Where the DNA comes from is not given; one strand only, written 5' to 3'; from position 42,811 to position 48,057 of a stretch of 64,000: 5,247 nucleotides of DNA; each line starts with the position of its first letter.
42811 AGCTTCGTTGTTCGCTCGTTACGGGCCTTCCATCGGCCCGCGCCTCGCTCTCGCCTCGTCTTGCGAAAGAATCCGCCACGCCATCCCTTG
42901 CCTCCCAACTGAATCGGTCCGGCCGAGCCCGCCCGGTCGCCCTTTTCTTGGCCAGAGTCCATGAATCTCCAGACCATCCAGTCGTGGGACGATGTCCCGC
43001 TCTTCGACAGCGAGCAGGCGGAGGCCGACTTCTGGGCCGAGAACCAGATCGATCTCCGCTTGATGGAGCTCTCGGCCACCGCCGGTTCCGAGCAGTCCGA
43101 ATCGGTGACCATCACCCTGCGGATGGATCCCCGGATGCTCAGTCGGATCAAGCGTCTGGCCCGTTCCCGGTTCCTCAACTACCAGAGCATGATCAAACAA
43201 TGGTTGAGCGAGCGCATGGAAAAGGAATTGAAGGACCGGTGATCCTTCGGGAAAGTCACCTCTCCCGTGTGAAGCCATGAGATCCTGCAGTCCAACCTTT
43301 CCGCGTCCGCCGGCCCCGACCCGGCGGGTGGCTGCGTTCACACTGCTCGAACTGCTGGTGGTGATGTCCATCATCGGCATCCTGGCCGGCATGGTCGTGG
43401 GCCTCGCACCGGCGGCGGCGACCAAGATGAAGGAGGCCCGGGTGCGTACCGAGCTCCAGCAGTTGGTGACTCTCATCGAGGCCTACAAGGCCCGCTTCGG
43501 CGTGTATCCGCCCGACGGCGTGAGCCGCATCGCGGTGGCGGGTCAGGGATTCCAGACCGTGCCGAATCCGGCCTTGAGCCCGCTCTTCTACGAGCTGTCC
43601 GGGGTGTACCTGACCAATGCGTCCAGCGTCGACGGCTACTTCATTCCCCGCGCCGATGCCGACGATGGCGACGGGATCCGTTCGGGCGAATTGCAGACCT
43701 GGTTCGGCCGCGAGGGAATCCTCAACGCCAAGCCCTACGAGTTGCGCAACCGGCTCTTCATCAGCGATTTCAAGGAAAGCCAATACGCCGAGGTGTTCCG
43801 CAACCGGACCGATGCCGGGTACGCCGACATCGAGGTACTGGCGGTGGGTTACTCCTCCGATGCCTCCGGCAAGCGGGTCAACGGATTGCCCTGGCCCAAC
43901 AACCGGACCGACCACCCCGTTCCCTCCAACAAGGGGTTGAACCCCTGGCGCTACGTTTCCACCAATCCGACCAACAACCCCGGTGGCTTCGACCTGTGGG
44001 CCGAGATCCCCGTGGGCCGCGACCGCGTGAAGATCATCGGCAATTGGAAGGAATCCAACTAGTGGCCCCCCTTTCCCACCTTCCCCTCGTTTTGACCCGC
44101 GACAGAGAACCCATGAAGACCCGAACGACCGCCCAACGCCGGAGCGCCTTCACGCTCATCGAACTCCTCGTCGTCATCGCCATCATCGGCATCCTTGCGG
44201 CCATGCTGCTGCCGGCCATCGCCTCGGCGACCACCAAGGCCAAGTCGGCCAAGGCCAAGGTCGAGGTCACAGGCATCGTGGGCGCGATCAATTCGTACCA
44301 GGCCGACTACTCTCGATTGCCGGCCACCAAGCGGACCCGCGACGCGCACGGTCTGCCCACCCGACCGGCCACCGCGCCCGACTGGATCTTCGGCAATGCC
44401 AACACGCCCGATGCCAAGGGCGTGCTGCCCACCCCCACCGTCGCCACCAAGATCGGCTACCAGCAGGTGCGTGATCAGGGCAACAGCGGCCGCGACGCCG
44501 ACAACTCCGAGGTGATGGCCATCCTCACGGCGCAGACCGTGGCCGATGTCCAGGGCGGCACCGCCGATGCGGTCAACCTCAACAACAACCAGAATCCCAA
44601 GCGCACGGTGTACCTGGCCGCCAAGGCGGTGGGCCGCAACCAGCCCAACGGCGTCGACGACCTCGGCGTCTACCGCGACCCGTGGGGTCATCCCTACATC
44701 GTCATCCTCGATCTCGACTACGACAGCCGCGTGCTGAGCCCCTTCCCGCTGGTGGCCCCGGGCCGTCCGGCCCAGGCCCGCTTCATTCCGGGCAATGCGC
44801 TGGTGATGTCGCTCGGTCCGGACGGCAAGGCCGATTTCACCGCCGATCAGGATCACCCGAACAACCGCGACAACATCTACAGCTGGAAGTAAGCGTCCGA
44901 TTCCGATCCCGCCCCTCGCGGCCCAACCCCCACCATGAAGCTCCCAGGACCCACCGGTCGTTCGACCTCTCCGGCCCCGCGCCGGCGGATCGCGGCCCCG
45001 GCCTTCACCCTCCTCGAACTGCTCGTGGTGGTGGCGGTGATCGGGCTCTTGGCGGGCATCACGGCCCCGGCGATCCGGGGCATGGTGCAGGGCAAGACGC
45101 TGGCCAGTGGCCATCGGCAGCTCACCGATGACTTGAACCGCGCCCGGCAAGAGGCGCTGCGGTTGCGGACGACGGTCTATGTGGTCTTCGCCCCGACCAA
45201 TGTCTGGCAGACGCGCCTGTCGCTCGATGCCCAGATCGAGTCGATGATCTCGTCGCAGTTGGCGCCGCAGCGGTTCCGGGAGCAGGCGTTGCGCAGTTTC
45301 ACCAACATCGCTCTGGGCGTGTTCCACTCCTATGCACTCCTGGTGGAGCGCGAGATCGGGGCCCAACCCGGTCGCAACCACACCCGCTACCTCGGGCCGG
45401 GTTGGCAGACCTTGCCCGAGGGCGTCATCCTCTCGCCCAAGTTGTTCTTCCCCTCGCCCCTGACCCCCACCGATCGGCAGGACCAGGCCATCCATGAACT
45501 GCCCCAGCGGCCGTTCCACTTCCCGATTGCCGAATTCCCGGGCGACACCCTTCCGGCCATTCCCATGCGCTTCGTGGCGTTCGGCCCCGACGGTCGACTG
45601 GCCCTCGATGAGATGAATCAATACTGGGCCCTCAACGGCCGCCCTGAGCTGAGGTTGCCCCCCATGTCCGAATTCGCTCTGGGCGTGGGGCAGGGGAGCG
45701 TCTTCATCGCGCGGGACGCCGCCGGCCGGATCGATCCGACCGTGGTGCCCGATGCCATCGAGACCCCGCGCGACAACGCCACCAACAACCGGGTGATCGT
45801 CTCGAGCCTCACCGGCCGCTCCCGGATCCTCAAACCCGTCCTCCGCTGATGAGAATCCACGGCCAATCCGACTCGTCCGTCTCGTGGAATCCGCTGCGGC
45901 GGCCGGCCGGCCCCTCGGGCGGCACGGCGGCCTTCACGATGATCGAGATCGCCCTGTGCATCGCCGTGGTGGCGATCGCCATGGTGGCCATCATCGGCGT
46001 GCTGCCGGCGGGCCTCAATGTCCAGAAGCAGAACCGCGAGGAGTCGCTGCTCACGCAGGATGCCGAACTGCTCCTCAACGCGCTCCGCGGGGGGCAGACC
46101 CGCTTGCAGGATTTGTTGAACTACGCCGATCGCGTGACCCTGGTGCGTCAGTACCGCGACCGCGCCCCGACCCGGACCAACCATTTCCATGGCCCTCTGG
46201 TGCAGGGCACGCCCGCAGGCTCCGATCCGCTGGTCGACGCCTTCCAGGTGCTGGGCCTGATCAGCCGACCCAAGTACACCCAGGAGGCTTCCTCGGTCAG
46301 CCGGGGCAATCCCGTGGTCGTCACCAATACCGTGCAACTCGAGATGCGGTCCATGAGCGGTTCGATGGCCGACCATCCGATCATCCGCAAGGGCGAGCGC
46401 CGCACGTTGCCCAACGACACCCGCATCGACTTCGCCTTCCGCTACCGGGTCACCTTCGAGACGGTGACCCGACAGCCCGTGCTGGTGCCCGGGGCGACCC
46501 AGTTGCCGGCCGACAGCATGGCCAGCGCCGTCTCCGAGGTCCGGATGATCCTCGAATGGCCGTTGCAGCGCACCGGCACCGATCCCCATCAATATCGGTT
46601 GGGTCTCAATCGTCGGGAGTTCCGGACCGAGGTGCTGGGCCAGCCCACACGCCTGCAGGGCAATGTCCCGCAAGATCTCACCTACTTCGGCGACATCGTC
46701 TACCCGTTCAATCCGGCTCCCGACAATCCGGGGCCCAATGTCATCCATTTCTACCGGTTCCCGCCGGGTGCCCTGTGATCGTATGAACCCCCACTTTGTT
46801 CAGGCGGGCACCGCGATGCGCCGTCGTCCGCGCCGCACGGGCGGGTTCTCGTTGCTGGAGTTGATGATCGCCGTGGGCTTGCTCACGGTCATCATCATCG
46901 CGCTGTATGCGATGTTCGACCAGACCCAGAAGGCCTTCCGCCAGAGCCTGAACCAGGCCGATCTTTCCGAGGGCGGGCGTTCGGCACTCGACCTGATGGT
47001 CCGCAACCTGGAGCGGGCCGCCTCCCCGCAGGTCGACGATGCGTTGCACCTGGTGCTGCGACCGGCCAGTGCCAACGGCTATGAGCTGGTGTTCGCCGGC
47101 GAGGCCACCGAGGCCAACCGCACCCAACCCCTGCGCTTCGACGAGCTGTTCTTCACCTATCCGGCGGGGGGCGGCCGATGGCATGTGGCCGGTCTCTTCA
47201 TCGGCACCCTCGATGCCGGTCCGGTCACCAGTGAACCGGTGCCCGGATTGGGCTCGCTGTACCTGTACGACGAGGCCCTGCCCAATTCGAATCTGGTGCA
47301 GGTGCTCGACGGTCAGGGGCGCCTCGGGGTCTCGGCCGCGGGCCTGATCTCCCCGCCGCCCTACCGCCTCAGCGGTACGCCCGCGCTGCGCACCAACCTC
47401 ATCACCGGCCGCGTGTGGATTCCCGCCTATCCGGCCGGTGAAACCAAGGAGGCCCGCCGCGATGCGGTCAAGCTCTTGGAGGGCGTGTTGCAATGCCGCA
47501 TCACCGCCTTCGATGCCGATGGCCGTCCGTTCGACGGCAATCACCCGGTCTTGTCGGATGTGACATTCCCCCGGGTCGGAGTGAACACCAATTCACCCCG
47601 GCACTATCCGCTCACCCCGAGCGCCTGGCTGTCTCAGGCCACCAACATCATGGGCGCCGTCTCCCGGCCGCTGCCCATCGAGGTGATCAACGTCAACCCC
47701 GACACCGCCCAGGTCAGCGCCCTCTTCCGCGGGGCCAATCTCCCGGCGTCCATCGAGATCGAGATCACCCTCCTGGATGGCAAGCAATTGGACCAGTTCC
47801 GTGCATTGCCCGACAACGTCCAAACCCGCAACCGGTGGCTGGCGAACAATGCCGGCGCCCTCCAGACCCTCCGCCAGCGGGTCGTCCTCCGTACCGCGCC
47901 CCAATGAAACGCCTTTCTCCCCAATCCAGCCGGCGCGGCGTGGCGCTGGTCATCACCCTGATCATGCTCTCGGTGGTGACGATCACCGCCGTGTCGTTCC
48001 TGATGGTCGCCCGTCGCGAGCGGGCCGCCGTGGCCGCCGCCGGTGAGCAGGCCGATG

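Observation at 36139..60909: Split ~25-kb type IV filament locus: retraction ATPase plus two assembly ATPases, then a 17.6-kb pseudopilin operon ending in two giant genes, with no secretin in sight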

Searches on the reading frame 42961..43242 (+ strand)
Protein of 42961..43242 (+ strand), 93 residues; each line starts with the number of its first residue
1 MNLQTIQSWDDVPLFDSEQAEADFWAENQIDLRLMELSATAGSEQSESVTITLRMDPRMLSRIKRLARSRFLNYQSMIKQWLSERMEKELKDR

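Call 4: search_protein_families(library=pfam, proteins=[window:42961-43242:+], max_evalue=0.01)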
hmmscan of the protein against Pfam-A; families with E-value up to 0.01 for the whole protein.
window:42961-43242:+ (93 aa): 2 families
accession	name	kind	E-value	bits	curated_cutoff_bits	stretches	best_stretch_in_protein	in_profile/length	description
PF12441.14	CopG_antitoxin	-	1.8e-10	41.9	28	1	11-84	2-78/79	CopG antitoxin of type II toxin-antitoxin system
PF23807.1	RHH_10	-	0.0025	18.5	27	1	41-89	16-64/84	Ribbon-helix-helix protein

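Call 20: search_protein_families(library=ncbifam, proteins=[window:42961-43242:+], max_evalue=0.01)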
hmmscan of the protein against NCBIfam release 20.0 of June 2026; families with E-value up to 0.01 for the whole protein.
window:42961-43242:+ (93 aa): 1 family
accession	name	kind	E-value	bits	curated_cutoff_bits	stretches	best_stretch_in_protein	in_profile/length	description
NF047399.1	BrnA_antitoxin_add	equivalog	5.2e-05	23.3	60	1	40-86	24-70/70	type II toxin-antitoxin system BrnA family antitoxin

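Call 29: search_solved_structures(query=window:42961-43242:+, max_evalue=10, show_alignments=2)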
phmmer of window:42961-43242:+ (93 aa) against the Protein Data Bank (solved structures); distinct sequences matched with E-value up to 10: 1.
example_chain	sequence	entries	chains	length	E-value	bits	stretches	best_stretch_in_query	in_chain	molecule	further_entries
5wfy_A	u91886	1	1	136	1.5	12.8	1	33-82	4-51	DNA ligase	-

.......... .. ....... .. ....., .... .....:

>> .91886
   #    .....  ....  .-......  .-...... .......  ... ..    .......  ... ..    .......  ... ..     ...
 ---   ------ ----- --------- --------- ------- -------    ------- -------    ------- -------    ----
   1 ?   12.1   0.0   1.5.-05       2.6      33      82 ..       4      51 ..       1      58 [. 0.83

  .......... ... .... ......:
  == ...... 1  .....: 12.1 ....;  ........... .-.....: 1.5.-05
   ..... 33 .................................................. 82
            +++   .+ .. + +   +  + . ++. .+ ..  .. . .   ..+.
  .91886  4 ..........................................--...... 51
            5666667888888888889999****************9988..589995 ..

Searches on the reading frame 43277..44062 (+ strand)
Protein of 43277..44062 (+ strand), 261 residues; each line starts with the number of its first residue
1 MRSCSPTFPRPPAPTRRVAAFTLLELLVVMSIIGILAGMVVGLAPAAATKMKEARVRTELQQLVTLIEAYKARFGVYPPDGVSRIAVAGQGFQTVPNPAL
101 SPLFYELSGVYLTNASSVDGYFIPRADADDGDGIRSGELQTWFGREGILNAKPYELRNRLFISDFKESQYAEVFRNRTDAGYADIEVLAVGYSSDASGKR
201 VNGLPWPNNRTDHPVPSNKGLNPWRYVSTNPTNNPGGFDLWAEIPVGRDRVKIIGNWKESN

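Call 4: search_protein_families(library=pfam, proteins=[window:43277-44062:+], max_evalue=0.01)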
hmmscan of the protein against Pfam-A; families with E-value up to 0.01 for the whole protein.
window:43277-44062:+ (261 aa): 1 family
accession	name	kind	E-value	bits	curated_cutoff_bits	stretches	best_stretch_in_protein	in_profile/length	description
PF07963.17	N_methyl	-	1.9e-06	27.6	21.2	1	16-40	2-26/27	Prokaryotic N-terminal methylation motif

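Call 20: search_protein_families(library=ncbifam, proteins=[window:43277-44062:+], max_evalue=0.01)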
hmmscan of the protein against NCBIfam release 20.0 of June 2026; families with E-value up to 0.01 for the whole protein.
window:43277-44062:+ (261 aa): 10 families
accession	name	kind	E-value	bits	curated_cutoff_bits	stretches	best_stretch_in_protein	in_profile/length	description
TIGR01708.2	typeII_sec_gspH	equivalog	5.6e-08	33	80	1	21-72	4-52/169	type II secretion system minor pseudopilin GspH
TIGR01710.1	typeII_sec_gspG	equivalog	7.4e-08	32.5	88.85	1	20-80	2-62/134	type II secretion system major pseudopilin GspG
TIGR02532.1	IV_pilin_GFxxxE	domain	0.0001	22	16.3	1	20-40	3-23/24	prepilin-type N-terminal cleavage/methylation domain-containing protein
NF041013.1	T4P_ComGE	equivalog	0.00018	21.5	49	1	17-64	2-49/83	competence type IV pilus minor pilin ComGE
NF041775.1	typeIV_PilA_Myxo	equivalog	0.00051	20.1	400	1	17-67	9-59/214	type IV pilin protein PilA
NF040982.1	ComGD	equivalog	0.002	18.6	70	1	19-67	2-50/139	competence type IV pilus minor pilin ComGD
NF007862.0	PRK10574.1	equivalog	0.002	18.3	138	1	20-65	6-48/145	prepilin peptidase-dependent pilin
NF040999.1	pilin_ComGC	equivalog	0.0034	17.5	75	1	19-39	2-22/84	competence type IV pilus major pilin ComGC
TIGR02599.1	TIGR02599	subfamily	0.0061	15.8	256.5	1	20-59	1-40/361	Verru_Chthon cassette protein C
TIGR02596.1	TIGR02596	subfamily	0.0086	16.2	70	0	21-47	1-27/196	Verru_Chthon cassette protein D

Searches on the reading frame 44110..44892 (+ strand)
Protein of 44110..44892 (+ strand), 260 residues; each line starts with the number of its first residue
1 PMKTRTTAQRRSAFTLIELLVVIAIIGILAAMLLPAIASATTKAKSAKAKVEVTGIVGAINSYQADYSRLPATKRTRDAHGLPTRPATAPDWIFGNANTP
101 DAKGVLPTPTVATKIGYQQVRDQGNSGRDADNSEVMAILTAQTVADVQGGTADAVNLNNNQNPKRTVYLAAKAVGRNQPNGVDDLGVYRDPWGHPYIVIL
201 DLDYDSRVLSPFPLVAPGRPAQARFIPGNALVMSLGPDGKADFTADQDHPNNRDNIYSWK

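Call 4: search_protein_families(library=pfam, proteins=[window:44110-44892:+], max_evalue=0.01)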
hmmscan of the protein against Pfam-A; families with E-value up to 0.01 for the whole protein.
window:44110-44892:+ (260 aa): 2 families
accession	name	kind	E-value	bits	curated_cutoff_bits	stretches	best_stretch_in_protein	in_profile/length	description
PF07963.17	N_methyl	-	3.2e-08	33.3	21.2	1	10-34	3-27/27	Prokaryotic N-terminal methylation motif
PF08334.16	T2SSG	-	3.3e-05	24.4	21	0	38-90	3-54/108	Type II secretion system (T2SS), protein G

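Call 20: search_protein_families(library=ncbifam, proteins=[window:44110-44892:+], max_evalue=0.01)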
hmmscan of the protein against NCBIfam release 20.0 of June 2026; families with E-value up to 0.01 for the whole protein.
window:44110-44892:+ (260 aa): 10 families
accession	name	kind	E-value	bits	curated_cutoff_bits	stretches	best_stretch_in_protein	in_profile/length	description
TIGR01710.1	typeII_sec_gspG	equivalog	6e-15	55.5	88.85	1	13-88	2-75/134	type II secretion system major pseudopilin GspG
NF041775.1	typeIV_PilA_Myxo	equivalog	7.6e-09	35.9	400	1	8-68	7-67/214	type IV pilin protein PilA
TIGR01708.2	typeII_sec_gspH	equivalog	6.9e-07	29.4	80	1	14-48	4-40/169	type II secretion system minor pseudopilin GspH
NF040999.1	pilin_ComGC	equivalog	9.8e-07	28.9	75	1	12-72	2-62/84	competence type IV pilus major pilin ComGC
NF041013.1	T4P_ComGE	equivalog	9.8e-07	28.8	49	1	12-54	4-46/83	competence type IV pilus minor pilin ComGE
TIGR02532.1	IV_pilin_GFxxxE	domain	1.1e-06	28.2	16.3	1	12-34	2-24/24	prepilin-type N-terminal cleavage/methylation domain-containing protein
NF007862.0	PRK10574.1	equivalog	7.5e-06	26.1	138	1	10-44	3-37/145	prepilin peptidase-dependent pilin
TIGR02596.1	TIGR02596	subfamily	0.0028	17.8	70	1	14-40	1-27/196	Verru_Chthon cassette protein D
TIGR02599.1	TIGR02599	subfamily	0.0065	15.8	256.5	1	13-52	1-40/361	Verru_Chthon cassette protein C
TIGR01707.1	gspI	equivalog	0.0099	16.4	44.35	0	14-45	2-33/101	type II secretion system minor pseudopilin GspI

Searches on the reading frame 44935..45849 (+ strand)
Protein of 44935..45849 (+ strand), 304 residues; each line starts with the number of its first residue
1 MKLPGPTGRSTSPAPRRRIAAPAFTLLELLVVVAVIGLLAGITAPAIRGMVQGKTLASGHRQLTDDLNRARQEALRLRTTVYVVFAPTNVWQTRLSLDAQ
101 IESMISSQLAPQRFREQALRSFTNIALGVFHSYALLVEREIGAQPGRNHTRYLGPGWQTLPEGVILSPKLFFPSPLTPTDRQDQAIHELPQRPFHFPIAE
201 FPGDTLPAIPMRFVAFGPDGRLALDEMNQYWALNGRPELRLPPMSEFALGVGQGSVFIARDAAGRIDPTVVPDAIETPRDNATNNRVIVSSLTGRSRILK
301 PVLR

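Call 4: search_protein_families(library=pfam, proteins=[window:44935-45849:+], max_evalue=0.01)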
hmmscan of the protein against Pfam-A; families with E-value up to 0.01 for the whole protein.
window:44935-45849:+ (304 aa): 1 family
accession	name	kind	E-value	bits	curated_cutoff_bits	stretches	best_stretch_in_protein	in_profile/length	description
PF07963.17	N_methyl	-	0.00037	20.4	21.2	1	23-43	6-26/27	Prokaryotic N-terminal methylation motif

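Call 63: search_protein_families(library=ncbifam, proteins=[window:44935-45849:+], max_evalue=0.05)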
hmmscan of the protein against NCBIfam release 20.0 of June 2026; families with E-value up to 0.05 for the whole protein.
window:44935-45849:+ (304 aa): 10 families
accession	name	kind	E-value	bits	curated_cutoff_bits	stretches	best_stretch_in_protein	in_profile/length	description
TIGR02596.1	TIGR02596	subfamily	1.1e-11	45.2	70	1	24-85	1-62/196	Verru_Chthon cassette protein D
TIGR01708.2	typeII_sec_gspH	equivalog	5.8e-06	26.4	80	1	24-75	4-55/169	type II secretion system minor pseudopilin GspH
TIGR01710.1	typeII_sec_gspG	equivalog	9.4e-06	25.7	88.85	1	24-56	3-35/134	type II secretion system major pseudopilin GspG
NF047827.1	T3SSXpsH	equivalog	2.4e-05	24.1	160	1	25-101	4-81/145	type II secretion system protein XpsH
TIGR02532.1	IV_pilin_GFxxxE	domain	3e-05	23.7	16.3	1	24-43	4-23/24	prepilin-type N-terminal cleavage/methylation domain-containing protein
NF040982.1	ComGD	equivalog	0.00024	21.5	70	1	23-89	3-69/139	competence type IV pilus minor pilin ComGD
NF007862.0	PRK10574.1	equivalog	0.00054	20.1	138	1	23-56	6-39/145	prepilin peptidase-dependent pilin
NF041775.1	typeIV_PilA_Myxo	equivalog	0.0012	18.9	400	1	23-46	12-35/214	type IV pilin protein PilA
NF040999.1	pilin_ComGC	equivalog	0.011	15.9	75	1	23-47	3-27/84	competence type IV pilus major pilin ComGC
NF007800.0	PRK10506.1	equivalog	0.018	14.9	158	1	23-85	10-72/163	prepilin peptidase-dependent protein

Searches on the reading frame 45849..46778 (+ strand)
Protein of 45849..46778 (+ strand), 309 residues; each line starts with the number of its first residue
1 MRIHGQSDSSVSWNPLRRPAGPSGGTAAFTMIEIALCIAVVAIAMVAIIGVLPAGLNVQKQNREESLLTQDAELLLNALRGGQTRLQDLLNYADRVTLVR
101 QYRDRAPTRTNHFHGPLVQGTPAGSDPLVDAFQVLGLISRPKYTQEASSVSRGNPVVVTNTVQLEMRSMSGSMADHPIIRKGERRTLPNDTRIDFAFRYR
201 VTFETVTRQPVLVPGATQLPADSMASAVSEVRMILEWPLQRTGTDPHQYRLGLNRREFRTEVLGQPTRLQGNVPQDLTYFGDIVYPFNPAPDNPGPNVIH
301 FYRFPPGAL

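Call 4: search_protein_families(library=pfam, proteins=[window:45849-46778:+], max_evalue=0.01)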
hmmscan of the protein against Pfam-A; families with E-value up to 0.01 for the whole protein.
window:45849-46778:+ (309 aa): 0 families

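Call 63: search_protein_families(library=ncbifam, proteins=[window:45849-46778:+], max_evalue=0.05)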
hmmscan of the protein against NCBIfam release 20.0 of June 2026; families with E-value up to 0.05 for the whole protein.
window:45849-46778:+ (309 aa): 2 families
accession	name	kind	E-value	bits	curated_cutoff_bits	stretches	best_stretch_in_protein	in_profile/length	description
TIGR02598.1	TIGR02598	subfamily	0.00016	21.9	51.4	1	28-58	1-31/151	Verru_Chthon cassette protein B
NF038303.1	EPS_HpsB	equivalog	0.003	17.6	150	1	28-88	4-64/211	hormogonium polysaccharide secretion pseudopilin HpsB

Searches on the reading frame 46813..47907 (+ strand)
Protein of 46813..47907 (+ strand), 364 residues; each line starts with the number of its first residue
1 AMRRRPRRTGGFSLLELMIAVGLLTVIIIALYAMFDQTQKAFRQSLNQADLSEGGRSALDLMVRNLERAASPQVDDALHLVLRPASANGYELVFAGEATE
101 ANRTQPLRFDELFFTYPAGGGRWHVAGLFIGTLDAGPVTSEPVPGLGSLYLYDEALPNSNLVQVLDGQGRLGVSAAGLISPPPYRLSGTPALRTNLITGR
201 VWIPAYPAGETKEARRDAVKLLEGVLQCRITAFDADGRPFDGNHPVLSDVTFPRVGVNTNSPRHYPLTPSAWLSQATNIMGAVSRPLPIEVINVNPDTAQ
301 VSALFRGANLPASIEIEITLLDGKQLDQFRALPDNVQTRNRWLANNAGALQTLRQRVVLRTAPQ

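Call 6: search_protein_families(library=pfam, proteins=[window:46813-47907:+], max_evalue=0.01)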
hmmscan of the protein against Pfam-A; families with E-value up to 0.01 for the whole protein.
window:46813-47907:+ (364 aa): 1 family
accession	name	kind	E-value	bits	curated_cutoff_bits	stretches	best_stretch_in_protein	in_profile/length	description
PF07963.17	N_methyl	-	1.1e-05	25.3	21.2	1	7-32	2-27/27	Prokaryotic N-terminal methylation motif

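Call 20: search_protein_families(library=ncbifam, proteins=[window:46813-47907:+], max_evalue=0.01)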
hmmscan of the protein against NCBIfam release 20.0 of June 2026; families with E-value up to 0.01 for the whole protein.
window:46813-47907:+ (364 aa): 4 families
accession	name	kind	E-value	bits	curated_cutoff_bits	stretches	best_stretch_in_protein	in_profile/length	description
TIGR02599.1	TIGR02599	subfamily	4.5e-05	22.8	256.5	1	11-69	1-59/361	Verru_Chthon cassette protein C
NF041013.1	T4P_ComGE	equivalog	0.00041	20.4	49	1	11-48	5-42/83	competence type IV pilus minor pilin ComGE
NF007848.0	PRK10557.1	equivalog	0.00042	19.7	120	1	3-69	4-70/192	prepilin peptidase-dependent protein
TIGR01711.1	gspJ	equivalog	0.00066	19.5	64.85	1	10-75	1-66/192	type II secretion system minor pseudopilin GspJ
